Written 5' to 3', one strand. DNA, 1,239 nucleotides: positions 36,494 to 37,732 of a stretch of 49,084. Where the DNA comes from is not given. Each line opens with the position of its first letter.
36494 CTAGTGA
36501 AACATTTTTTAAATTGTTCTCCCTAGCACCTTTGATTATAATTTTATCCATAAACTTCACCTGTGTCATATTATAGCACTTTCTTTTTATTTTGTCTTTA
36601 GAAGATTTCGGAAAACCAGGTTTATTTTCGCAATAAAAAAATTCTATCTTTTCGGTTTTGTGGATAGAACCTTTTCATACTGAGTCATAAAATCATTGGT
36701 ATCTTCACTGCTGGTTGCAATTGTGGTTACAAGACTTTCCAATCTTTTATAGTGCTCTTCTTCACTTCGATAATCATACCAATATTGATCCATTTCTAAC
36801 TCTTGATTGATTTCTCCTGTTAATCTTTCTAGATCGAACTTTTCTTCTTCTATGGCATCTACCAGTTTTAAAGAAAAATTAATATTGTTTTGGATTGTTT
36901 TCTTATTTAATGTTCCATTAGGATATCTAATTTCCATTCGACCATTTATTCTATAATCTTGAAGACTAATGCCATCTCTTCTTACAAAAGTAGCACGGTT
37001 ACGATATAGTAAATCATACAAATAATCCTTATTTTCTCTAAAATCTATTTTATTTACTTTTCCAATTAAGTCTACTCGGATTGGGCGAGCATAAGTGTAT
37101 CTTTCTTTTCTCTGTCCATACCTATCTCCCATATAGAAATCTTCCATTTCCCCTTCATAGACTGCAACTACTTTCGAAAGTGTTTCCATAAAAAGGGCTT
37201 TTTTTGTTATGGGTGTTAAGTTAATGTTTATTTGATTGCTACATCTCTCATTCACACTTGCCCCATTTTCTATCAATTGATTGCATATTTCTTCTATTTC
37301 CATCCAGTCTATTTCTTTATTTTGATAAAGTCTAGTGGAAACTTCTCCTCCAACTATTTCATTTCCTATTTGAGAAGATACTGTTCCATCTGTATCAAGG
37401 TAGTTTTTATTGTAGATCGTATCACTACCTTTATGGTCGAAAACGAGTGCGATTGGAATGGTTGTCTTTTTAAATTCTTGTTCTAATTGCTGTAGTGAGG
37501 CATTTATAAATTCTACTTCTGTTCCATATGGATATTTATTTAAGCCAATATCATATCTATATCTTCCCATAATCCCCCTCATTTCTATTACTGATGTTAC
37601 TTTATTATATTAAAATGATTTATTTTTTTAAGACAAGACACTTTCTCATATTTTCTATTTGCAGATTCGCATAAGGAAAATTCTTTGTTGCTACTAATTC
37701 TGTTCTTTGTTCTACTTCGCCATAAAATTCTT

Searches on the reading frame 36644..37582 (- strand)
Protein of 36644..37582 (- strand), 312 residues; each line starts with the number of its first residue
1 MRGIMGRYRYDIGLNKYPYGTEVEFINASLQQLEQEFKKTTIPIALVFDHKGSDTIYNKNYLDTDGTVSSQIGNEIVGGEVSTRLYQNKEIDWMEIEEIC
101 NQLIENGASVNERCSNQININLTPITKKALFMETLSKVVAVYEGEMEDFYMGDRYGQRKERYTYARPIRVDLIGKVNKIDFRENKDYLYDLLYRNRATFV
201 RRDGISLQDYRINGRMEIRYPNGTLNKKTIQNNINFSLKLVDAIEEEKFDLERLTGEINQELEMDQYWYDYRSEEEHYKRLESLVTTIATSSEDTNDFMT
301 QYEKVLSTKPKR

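Call 3: search_protein_families(library=pfam, proteins=[window:36644-37582:-], max_evalue=0.1)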
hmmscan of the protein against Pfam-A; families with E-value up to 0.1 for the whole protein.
window:36644-37582:- (312 aa): 2 families
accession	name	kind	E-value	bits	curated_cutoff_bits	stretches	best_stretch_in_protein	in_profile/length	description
PF12224.13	Amidoligase_2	-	1.7e-11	44.9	22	1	18-241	4-245/245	Putative amidoligase enzyme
PF16854.11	VPS53_C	-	0.013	16.5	24.7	0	276-306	41-71/89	Vacuolar protein sorting-associated protein 53 C-terminus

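Call 4: search_protein_families(library=ncbifam, proteins=[window:36644-37582:-], max_evalue=0.1)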
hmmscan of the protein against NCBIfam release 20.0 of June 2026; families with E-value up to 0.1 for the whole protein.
window:36644-37582:- (312 aa): 0 families

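Call 7: search_protein_families(library=padloc, proteins=[window:36644-37582:-], max_evalue=0.1)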
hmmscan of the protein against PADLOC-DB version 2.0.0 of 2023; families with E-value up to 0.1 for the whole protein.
window:36644-37582:- (312 aa): 0 families

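Call 8: search_protein_families(library=phrogs, proteins=[window:36644-37582:-], max_evalue=0.1)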
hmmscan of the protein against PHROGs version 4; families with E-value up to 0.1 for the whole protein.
window:36644-37582:- (312 aa): 2 families
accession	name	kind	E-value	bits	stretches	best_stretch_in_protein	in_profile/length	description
phrog_2443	-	other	1.8e-07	31.2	1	57-248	196-366/801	amidoligase enzyme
phrog_4350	-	unknown function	0.014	16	0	97-179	5-77/178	-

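Call 9: find_homologous_proteins(query=window:36644-37582:-, max_evalue=0.001)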
Query window:36644-37582:- (312 aa): 57 proteins with E <= 0.001 among 797 candidates.
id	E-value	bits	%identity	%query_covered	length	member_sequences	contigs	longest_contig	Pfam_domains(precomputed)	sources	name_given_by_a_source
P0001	2.2e-198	676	98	100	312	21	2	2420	PF12224.14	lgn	-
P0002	6.6e-152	523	76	98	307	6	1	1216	PF12224.14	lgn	-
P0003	4.2e-128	445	66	98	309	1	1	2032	PF12224.14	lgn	-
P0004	4.1e-119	415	63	97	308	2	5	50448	PF12224.14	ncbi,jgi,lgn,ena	-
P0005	3.3e-116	406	63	99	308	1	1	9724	PF12224.14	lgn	-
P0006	1.6e-115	404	62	98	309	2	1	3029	PF12224.14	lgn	-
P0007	5.9e-107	375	57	98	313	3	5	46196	PF12224.14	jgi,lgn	-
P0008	9.9e-101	355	57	99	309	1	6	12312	PF12224.14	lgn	-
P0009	1.2e-87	312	53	98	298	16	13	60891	PF12224.14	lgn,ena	-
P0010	3.2e-85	304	50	99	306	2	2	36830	PF12224.14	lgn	-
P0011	2.3e-84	301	49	99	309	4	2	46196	PF12224.14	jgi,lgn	-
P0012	2.5e-81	291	49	98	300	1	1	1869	PF12224.14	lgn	-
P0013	1.5e-80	289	49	98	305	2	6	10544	PF12224.14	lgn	-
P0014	6.6e-77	277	46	98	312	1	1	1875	PF12224.14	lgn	-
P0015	2.2e-76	275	47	98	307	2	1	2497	PF12224.14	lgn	-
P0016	9.6e-76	273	47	98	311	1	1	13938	PF12224.14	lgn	-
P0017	2.5e-75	272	47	98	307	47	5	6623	PF12224.14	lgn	-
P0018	4.4e-74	268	48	98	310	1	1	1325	PF12224.14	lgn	-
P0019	5.0e-73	264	45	98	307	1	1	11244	PF12224.14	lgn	-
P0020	9.7e-73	263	46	98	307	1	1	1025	PF12224.14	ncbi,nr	ncbi:MAG: amidoligase family protein, partial [Bacilli bacterium]|nr:amidoligase family protein [Bac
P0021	2.0e-72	262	48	91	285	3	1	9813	PF12224.14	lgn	-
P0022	2.2e-72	262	45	98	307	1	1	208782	PF12224.14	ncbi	-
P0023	2.8e-72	262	44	98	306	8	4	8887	PF12224.14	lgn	-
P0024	6.3e-72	261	47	98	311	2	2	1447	PF12224.14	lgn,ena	-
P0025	9.1e-72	260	44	98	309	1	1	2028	PF12224.14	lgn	-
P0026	1.4e-71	259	57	72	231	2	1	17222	PF12224.14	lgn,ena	-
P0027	6.1e-70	254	45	99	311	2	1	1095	PF12224.14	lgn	-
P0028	7.4e-70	254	45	98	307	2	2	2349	PF12224.14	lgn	-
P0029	1.7e-69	253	43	98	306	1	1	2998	PF12224.14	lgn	-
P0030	2.2e-68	249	42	98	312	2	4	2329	PF12224.14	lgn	-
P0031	4.5e-68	248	43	98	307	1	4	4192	PF12224.14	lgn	-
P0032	1.8e-67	246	42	98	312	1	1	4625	PF12224.14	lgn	-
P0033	2.1e-67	246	42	98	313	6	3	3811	PF12224.14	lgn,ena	-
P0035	7.8e-65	237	41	99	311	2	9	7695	PF12224.14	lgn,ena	-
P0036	2.5e-64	236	42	98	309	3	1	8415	PF12224.14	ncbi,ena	-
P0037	8.2e-64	234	42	97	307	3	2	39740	PF12224.14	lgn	-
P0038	9.4e-64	234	44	99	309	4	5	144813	PF12224.14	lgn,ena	-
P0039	2.7e-63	232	42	98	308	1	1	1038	PF12224.14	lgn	-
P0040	4.6e-63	231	45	81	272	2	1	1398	PF12224.14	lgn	-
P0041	5.5e-63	231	43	97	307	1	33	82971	PF12224.14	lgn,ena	-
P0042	9.1e-63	230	42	98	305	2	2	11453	PF12224.14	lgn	-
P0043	1.4e-62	230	39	98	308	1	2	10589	PF12224.14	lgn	-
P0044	5.3e-62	228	43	85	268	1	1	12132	PF12224.14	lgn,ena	-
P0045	7.7e-62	227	40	98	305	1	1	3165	PF12224.14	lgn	-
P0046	1.0e-60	224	39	99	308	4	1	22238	PF12224.14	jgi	-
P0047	1.1e-60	224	39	98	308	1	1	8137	PF12224.14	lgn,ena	-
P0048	1.4e-58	217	42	97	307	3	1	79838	PF12224.14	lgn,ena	-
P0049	9.8e-54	201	38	97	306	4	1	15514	PF12224.14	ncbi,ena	-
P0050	2.2e-53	200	38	95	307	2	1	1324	PF12224.14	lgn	-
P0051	3.0e-50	189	38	98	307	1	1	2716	PF12224.14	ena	-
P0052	1.7e-42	164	35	95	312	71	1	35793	PF12224.14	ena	-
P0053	1.3e-39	154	35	95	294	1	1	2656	PF12224.14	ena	-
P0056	3.9e-7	48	25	65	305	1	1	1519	PF12224.14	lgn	-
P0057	6.3e-5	41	25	95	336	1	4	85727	PF12224.14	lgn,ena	-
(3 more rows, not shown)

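Call 11: find_encoding_contigs(protein=P0004, flank=8000, max_places=2)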
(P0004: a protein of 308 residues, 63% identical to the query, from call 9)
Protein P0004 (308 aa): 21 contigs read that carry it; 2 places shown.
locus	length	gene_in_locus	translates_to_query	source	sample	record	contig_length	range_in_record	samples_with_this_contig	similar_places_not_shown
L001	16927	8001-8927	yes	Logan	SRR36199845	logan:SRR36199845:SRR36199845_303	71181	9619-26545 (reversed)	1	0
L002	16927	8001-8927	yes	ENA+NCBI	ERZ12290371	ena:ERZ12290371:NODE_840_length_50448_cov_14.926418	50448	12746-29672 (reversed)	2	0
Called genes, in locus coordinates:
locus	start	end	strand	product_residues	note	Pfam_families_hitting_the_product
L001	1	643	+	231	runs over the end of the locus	PF02463:SMC_N (faint), PF00005:ABC_tran, PF13175:AAA_15 (faint), PF13304:AAA_21 (weak)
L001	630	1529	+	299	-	PF18075:FtsX_ECD, PF02687:FtsX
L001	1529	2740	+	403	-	PF07889:DUF1664 (faint), PF24568:CC_PcsB, PF01551:Peptidase_M23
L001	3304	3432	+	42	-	-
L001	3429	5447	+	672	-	PF00270:DEAD (faint), PF04851:ResIII, PF17757:UvrB_inter, PF27431:UvrB_3rd, PF00271:Helicase_C, PF12344:UvrB, PF02151:UVR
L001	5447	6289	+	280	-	PF04055:Radical_SAM, PF13186:SPASM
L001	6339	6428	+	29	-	-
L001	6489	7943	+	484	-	PF13328:HD_4, PF01966:HD (faint), PF04607:RelA_SpoT, PF02824:TGS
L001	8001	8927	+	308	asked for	PF12224:Amidoligase_2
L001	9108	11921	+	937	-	PF00005:ABC_tran (faint), PF02463:SMC_N (faint), PF03193:RsgA_GTPase (faint), PF13304:AAA_21 (faint), PF13555:AAA_29 (faint), PF20703:nSTAND1 (faint), PF17760:UvrA_inter, PF17755:UvrA_DNA-bind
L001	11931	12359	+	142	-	PF04020:Phage_holin_4_2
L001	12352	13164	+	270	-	PF01790:LGT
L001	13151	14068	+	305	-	PF00890:FAD_binding_2, PF01134:GIDA (faint), PF01266:DAO (weak), PF01494:FAD_binding_3 (faint), PF03486:HI0933_like (faint), PF07992:Pyr_redox_2, PF13738:Pyr_redox_3, PF00070:Pyr_redox, +4 more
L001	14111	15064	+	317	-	PF01933:CofD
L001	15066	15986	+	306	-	PF10298:WhiA_N, PF14528:LAGLIDADG_3 (faint), PF14527:LAGLIDADG_WhiA, PF02650:HTH_WhiA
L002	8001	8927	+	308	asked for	PF12224:Amidoligase_2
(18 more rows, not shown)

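Call 12: find_encoding_contigs(protein=P0022, flank=8000, max_places=2)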
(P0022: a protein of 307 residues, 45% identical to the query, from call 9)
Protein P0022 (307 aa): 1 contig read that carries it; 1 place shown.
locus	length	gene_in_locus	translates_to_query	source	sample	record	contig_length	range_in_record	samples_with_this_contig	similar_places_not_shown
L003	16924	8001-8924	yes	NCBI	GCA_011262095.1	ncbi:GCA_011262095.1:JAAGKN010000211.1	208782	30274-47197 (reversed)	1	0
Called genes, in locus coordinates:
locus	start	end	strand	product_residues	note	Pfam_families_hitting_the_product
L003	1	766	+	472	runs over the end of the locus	PF03606:DcuC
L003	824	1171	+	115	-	-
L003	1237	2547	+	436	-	PF00133:tRNA-synt_1 (faint), PF01406:tRNA-synt_1e, PF01921:tRNA-synt_1f (faint), PF09334:tRNA-synt_1g, PF09190:DALR_2 (faint)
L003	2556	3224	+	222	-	PF04298:Zn_peptidase_2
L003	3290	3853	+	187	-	PF01928:CYTH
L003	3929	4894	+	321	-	-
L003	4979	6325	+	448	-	-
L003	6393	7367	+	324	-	PF13023:HD_3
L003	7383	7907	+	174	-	-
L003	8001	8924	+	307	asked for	PF12224:Amidoligase_2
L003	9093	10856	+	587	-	-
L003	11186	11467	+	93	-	PF04851:ResIII, PF00270:DEAD (weak)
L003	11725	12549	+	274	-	PF00142:Fer4_NifH, PF01656:CbiA, PF02374:ArsA_ATPase, PF06564:CBP_BcsQ, PF09140:MipZ, PF10609:ParA, PF13614:AAA_31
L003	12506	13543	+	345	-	PF02195:ParB_N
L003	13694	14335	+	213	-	-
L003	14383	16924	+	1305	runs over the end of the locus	PF17210:SdrD_B (faint), PF17802:SpaA, PF11974:bMG3 (faint), PF13620:CarboxypepD_reg (faint), PF22904:NOMO1-like_2nd (faint), PF17802:SpaA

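Call 13: find_encoding_contigs(protein=P0007, flank=8000, max_places=2)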
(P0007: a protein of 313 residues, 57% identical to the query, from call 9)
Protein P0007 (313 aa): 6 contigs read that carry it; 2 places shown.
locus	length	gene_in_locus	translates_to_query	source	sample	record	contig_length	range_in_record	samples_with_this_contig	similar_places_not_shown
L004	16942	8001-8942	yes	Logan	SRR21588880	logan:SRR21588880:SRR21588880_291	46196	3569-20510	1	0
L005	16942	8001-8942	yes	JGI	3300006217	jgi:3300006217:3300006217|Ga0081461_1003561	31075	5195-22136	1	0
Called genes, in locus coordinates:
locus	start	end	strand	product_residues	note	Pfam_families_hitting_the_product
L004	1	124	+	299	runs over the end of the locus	PF18075:FtsX_ECD, PF02687:FtsX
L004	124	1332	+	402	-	PF28019:HmpF (faint), PF24568:CC_PcsB, PF01551:Peptidase_M23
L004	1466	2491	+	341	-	PF18765:Polbeta (weak)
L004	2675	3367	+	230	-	-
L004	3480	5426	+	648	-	PF00270:DEAD (faint), PF04851:ResIII, PF17757:UvrB_inter, PF27431:UvrB_3rd, PF00271:Helicase_C, PF12344:UvrB, PF02151:UVR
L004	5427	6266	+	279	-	PF04055:Radical_SAM, PF13186:SPASM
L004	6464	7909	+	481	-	PF13328:HD_4, PF01966:HD, PF04607:RelA_SpoT, PF02824:TGS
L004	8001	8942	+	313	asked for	PF12224:Amidoligase_2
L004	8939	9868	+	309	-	PF12224:Amidoligase_2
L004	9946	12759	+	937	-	PF00005:ABC_tran (faint), PF02463:SMC_N (faint), PF03193:RsgA_GTPase (faint), PF13304:AAA_21 (faint), PF13555:AAA_29 (faint), PF20703:nSTAND1 (faint), PF17760:UvrA_inter, PF17755:UvrA_DNA-bind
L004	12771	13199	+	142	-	PF04020:Phage_holin_4_2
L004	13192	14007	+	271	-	PF01790:LGT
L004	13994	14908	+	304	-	PF00890:FAD_binding_2 (weak), PF01134:GIDA (weak), PF01266:DAO, PF01494:FAD_binding_3 (weak), PF07992:Pyr_redox_2, PF12831:FAD_oxidored (weak), PF13738:Pyr_redox_3, PF00070:Pyr_redox, +5 more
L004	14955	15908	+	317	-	PF01933:CofD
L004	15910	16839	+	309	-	PF10298:WhiA_N, PF14528:LAGLIDADG_3 (faint), PF14527:LAGLIDADG_WhiA, PF02650:HTH_WhiA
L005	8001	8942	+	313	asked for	PF12224:Amidoligase_2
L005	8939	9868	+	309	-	PF12224:Amidoligase_2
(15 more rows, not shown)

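Call 18: find_related_loci(query=A1, collection=genome_contigs, flank=10000)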
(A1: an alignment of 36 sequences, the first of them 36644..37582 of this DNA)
Query A1 (312 aa) in genome_contigs; peptide patterns used: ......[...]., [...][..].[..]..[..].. (x = any residue, [..] = any of these).
240 stretches matched a pattern; 21 encode a relative of the query (tblastn E <= 1e-3); 21 distinct loci.
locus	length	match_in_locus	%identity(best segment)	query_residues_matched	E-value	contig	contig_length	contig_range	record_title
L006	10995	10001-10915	77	8-312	8e-163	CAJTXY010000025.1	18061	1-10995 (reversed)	MAG TPA_asm: uncultured Bacilli bacterium isolate MGBC119817 genome assembly, contig: MGBC119817.25, whole genome shotgu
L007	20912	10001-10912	63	8-311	6e-128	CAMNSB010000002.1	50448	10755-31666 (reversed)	MAG: uncultured Tenericutes bacterium isolate SRR19792995_bin.60_metawrap_v1.3_MAG genome assembly, contig: ERZ12290371_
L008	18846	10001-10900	52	1-311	9e-96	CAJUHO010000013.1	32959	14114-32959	MAG TPA_asm: uncultured Bacilli bacterium isolate MGBC137871 genome assembly, contig: MGBC137871.13, whole genome shotgu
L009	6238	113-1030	47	5-311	1e-82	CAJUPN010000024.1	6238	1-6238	MAG TPA_asm: uncultured Bacilli bacterium isolate MGBC164624 genome assembly, contig: MGBC164624.24, whole genome shotgu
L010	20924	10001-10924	44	4-309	7e-81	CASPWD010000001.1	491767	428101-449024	MAG: uncultured Bacilli bacterium isolate extra-ERR2497918.26_1677795665 genome assembly, contig: NODE_1_length_491767_c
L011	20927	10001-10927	46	4-311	2e-80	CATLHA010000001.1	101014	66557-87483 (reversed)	MAG TPA_asm: uncultured Bacillales bacterium isolate MGG03199_1680015500 genome assembly, contig: ERR2497919_28, whole g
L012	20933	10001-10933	44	1-311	6e-80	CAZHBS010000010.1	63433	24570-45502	MAG TPA_asm: uncultured Muribaculaceae bacterium isolate SRP287540_co1_193 genome assembly, contig: NODE_374_length_6343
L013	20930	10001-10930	44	1-310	8e-78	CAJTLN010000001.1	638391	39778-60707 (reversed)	MAG TPA_asm: uncultured Bacilli bacterium isolate MGBC100111 genome assembly, contig: MGBC100111.1, whole genome shotgun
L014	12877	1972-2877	41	5-306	1e-69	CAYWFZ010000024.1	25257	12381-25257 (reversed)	MAG TPA_asm: uncultured Muribaculaceae bacterium isolate SRP287540_co1_194 genome assembly, contig: NODE_1920_length_252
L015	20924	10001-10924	41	5-309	7e-64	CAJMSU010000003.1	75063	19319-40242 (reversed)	TPA_asm: uncultured bacterium isolate SRR5519181-bin.25 genome assembly, contig: NODE_187_length_75063_cov_7.048488, who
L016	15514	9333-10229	38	8-309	2e-60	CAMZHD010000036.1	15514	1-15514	MAG TPA_asm: uncultured Bacillales bacterium isolate SRR10912542_bin.29_metaWRAP_v1.3_MAG genome assembly, contig: ERZ14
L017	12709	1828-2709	38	8-305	2e-57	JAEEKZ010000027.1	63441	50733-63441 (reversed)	MAG: Bacillales bacterium isolate Tb.RUG.204 k141_3308869_flag=0_multi=28.1546_len=63441, whole genome shotgun sequence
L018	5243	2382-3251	34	19-304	8e-47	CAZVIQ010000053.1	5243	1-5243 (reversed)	MAG TPA_asm: uncultured Muribaculaceae bacterium isolate SRP192927_co4_799 genome assembly, contig: NODE_44743_length_52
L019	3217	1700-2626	36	8-309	8e-47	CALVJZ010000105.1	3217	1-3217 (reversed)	MAG: uncultured Bacilli bacterium isolate BRZ_PS__bin38 genome assembly, contig: BRZ_PS__NODE_28736_length_3217_cov_6.01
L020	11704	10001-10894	36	11-306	4e-46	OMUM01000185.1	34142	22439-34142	uncultured bacterium isolate hRUG889 genome assembly, contig: NODE_1114_length_34142_cov_38.1912, whole genome shotgun s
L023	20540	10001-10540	29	76-250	2e-12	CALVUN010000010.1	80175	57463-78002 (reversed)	MAG: uncultured Bacilli bacterium isolate E24__bin45 genome assembly, contig: E24__k127_5603392, whole genome shotgun se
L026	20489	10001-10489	22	68-234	9e-7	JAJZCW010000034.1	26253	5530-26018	MAG: Bacillota bacterium isolate JA4.bin15 NODE_1602_length_26253_cov_2.516267, whole genome shotgun sequence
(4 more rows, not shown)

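Call 34: search_solved_structures(query=A1, max_evalue=10)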
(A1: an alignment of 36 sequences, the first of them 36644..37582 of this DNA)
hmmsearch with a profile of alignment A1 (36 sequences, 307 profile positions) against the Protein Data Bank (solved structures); distinct sequences matched with E-value up to 10: 1.
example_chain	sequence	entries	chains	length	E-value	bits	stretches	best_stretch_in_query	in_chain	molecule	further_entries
8ppr_G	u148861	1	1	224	0.2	14.3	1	186-277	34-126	Kinetochore protein Spc25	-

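Call 45: predict_structure(alignment_id=A1)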
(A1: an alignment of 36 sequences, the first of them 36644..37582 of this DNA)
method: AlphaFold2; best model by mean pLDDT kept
length: 312 residues; sequences in the alignment: 36
mean_pLDDT: 94.4   pTM: 0.93
mean pLDDT of the five models: 94.4, 94.3, 93.7, 93.3, 92.6
residues with pLDDT >= 90: 275; 70-90: 32; 50-70: 2; < 50: 3
segments of 3 or more residues with pLDDT < 50: 1-3
pLDDT, mean of each block of 10 residues (from residue 1): 69 93 98 97 93 83 95 96 96 97 98 97 97 99 98 93 95 97 94 95 96 95 97 98 98 97 86 92 98 96 96 77
secondary structure, 60 per line:
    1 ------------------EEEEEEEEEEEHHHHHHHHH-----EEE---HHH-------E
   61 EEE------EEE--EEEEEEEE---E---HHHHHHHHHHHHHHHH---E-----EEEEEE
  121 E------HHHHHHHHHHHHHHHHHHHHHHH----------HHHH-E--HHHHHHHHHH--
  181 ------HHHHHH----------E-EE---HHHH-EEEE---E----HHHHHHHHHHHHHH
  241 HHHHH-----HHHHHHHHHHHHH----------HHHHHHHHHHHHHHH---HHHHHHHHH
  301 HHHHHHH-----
elements in order: E19-29 H30-38 E44-46 E60-63 E70-72 E75-82 H90-105 E115-121 H128-150 H161-164 H169-178 H187-192 H210-213 E215-218 H227-245 H251-263 H274-288 H292-307

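Call 47: search_protein_families(library=pfam, proteins=[L003:3920-4894:+, L003:4979-6325:+, L003:7383-7907:+, L003:9084-10856:+, L015:9020-9913:-, L016:8235-9248:-, L016:10257-10844:-, L023:8265-9173:+, L023:9214-9726:+, L009:1468-2730:-], max_evalue=0.01)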
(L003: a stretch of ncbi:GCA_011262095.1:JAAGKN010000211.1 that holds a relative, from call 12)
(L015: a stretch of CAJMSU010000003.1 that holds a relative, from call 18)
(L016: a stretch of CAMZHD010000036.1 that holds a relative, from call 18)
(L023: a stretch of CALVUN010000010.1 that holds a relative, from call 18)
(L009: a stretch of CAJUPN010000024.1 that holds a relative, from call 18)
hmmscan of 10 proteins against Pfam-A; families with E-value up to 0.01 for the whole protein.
L003:3920-4894:+ (324 aa): 0 families

L003:4979-6325:+ (448 aa): 0 families

L003:7383-7907:+ (174 aa): 1 family
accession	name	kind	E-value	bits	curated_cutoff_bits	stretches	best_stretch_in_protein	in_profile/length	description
PF04463.17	2-thiour_desulf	-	5.6e-05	23.6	34.7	1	53-139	40-133/141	2-thiouracil desulfurase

L003:9084-10856:+ (590 aa): 0 families

L015:9020-9913:- (297 aa): 3 families
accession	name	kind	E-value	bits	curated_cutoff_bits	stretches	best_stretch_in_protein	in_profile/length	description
PF00589.27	Phage_integrase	-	7.5e-55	185.8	27.1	1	110-280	2-170/172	Phage integrase family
PF02899.23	Phage_int_SAM_1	-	2.8e-14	53.6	22.3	1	9-87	3-82/83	Phage integrase, N-terminal SAM-like domain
PF13495.12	Phage_int_SAM_4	-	0.00068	20.4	27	1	18-88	12-82/85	Phage integrase, N-terminal SAM-like domain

L016:8235-9248:- (337 aa): 1 family
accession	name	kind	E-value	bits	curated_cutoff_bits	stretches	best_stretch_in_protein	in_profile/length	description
PF00579.31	tRNA-synt_1b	-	1e-59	202.7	21.1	1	7-291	7-292/292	tRNA synthetases class I (W and Y)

L016:10257-10844:- (195 aa): 1 family
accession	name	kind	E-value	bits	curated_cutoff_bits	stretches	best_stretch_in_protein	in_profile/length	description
PF01694.28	Rhomboid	-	1.9e-15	57.7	22.6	1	51-185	4-142/143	Rhomboid domain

L023:8265-9173:+ (302 aa): 1 family
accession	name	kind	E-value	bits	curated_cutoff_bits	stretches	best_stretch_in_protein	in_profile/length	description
PF01297.22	ZnuA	-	1.6e-37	129.9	29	1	46-298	1-262/263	Zinc-uptake complex component A periplasmic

L023:9214-9726:+ (170 aa): 0 families

L009:1468-2730:- (420 aa): 2 families
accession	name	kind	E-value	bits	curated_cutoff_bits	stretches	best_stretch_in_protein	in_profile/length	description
PF09587.15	PGA_cap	-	4.9e-64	216.7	27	1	70-322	1-254/255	Bacterial capsule synthesis protein PGA_cap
PF00149.33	Metallophos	-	0.0018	19.2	21.5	1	190-296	94-189/191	Calcineurin-like phosphoesterase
